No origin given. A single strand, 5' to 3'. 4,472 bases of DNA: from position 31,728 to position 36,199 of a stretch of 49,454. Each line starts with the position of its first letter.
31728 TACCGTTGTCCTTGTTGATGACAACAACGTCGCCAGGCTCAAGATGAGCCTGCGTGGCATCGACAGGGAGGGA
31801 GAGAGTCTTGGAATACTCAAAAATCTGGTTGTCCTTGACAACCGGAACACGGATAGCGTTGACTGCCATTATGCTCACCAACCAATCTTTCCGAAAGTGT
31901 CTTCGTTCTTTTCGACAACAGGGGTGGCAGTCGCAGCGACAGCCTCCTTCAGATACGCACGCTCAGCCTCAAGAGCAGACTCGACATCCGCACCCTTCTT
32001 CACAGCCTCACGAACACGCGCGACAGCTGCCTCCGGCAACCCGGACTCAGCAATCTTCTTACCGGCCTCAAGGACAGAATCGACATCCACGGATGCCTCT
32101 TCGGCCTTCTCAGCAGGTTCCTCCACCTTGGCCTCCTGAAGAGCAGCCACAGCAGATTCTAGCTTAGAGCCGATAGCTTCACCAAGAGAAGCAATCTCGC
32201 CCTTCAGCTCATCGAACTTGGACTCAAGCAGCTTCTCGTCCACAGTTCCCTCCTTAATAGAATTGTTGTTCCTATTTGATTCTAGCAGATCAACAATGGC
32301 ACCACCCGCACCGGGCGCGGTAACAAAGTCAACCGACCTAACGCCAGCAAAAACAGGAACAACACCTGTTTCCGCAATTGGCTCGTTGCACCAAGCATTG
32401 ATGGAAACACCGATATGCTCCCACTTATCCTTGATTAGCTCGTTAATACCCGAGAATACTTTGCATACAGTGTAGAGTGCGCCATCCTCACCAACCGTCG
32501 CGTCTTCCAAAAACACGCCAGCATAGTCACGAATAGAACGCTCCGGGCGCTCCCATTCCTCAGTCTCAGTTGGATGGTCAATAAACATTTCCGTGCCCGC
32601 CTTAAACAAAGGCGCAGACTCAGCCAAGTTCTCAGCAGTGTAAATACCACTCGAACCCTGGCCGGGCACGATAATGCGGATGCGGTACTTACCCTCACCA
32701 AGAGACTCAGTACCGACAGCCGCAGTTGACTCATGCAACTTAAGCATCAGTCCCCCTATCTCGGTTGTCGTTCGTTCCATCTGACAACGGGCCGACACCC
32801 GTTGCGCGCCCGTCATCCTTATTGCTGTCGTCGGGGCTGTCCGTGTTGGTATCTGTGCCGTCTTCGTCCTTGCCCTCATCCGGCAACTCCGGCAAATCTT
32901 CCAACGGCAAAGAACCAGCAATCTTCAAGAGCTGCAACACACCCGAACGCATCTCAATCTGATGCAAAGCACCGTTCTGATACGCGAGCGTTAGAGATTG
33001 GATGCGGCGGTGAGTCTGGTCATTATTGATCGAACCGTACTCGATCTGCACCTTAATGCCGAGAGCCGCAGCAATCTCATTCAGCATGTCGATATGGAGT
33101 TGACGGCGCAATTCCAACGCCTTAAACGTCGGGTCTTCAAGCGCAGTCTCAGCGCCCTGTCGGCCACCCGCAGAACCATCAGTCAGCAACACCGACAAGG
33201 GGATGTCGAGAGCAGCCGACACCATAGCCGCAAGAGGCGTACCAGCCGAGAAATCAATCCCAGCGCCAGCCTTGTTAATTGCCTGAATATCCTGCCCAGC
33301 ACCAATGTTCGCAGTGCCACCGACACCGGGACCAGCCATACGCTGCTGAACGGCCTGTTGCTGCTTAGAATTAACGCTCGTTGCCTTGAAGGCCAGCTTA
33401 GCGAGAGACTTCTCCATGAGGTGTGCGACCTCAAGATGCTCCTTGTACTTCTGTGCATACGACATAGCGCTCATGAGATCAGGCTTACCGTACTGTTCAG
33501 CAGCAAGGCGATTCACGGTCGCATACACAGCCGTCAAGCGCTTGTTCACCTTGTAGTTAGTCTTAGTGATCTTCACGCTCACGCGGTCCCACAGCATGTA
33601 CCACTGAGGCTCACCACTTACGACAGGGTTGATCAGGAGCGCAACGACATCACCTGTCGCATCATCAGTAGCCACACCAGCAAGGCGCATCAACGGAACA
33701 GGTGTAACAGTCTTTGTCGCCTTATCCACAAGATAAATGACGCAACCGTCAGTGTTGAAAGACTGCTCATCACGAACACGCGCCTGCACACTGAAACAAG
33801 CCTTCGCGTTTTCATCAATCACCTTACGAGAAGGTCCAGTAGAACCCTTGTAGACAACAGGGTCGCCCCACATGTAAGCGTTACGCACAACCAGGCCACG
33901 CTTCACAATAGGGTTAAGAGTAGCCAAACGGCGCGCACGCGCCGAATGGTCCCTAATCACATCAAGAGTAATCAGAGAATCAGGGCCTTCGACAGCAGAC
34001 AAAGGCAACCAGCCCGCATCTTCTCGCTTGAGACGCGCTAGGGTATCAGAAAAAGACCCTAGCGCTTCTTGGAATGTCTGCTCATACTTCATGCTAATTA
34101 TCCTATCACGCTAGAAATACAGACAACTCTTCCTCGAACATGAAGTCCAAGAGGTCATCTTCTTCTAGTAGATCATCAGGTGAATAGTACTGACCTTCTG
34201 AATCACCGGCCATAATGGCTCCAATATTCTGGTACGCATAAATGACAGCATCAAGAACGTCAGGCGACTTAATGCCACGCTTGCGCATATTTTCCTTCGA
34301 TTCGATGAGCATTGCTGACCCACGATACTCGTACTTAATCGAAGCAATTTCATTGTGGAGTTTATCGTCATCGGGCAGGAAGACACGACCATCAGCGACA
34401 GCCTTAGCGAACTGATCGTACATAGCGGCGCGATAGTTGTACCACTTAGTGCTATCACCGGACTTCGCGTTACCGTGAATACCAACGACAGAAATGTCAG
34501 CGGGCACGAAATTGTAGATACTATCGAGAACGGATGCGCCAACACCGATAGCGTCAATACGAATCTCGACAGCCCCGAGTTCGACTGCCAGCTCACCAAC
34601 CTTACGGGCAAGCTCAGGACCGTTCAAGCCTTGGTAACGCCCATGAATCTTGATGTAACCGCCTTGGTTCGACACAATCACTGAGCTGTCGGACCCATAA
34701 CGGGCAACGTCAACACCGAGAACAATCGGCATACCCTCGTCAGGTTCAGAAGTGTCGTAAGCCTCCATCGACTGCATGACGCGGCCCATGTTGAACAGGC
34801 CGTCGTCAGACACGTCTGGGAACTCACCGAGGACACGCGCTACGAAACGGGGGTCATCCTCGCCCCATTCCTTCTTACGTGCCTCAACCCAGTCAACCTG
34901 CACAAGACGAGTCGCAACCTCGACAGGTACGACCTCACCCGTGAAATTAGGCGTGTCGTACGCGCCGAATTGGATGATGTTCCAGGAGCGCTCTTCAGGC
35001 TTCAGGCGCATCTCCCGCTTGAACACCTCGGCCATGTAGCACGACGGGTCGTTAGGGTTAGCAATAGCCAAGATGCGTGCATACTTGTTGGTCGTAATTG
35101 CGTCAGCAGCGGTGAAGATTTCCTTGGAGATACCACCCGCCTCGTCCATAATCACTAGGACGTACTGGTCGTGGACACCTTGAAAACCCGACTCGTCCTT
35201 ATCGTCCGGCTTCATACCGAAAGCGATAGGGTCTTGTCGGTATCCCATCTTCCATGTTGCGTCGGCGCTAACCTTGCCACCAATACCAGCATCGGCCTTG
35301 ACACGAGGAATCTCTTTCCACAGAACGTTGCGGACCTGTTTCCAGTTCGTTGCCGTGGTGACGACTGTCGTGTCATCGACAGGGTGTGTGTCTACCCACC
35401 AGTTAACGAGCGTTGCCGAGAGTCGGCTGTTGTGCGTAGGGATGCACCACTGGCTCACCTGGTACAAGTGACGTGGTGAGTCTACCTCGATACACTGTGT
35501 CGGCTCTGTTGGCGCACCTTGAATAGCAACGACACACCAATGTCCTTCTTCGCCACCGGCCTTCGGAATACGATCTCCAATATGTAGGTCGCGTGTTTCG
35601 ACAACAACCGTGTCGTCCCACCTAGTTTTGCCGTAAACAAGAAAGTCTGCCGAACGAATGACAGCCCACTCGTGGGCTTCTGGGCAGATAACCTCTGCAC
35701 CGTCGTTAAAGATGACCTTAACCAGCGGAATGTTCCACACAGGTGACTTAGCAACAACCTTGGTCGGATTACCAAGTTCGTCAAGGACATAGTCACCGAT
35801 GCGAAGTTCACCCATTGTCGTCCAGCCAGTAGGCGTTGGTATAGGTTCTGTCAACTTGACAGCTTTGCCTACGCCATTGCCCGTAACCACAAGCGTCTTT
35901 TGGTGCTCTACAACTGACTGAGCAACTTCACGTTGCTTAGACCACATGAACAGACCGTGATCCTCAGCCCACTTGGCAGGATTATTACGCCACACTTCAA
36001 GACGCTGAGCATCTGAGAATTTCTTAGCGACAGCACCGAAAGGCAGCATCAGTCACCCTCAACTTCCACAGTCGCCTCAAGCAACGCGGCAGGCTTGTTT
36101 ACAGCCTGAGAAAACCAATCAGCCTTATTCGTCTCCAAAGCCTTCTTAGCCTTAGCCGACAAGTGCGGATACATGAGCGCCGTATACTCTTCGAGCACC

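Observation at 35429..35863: Class-3-type mini-intein interrupting the Walker A P-loop of the large terminase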

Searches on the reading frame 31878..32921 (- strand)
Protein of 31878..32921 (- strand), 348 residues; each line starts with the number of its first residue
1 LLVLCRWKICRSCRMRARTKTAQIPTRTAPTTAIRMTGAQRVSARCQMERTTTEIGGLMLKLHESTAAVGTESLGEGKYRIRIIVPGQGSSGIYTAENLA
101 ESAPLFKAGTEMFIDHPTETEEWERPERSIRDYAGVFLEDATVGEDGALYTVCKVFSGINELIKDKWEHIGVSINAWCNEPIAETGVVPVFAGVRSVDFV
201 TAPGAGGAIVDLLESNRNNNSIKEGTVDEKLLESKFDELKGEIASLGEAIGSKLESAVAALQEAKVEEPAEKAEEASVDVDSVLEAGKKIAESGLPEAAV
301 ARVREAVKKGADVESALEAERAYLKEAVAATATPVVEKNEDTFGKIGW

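Call 41: search_protein_families(library=phrogs, proteins=[window:31878-32921:-], max_evalue=0.00001)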
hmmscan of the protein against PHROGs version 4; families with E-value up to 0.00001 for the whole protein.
window:31878-32921:- (348 aa): 2 families
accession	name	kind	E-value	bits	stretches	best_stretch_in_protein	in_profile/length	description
phrog_15531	-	head and packaging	1e-39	138.1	1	59-331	5-286/324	head maturation protease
phrog_29592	-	unknown function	4.3e-07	29.5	0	69-325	197-496/893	-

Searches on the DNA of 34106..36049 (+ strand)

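Call 6: search_dna_similar(query=window:34106-36049:+, collection=phages, mode=near, max_rows=30)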
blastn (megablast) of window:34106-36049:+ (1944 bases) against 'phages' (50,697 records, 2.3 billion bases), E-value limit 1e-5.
No match.
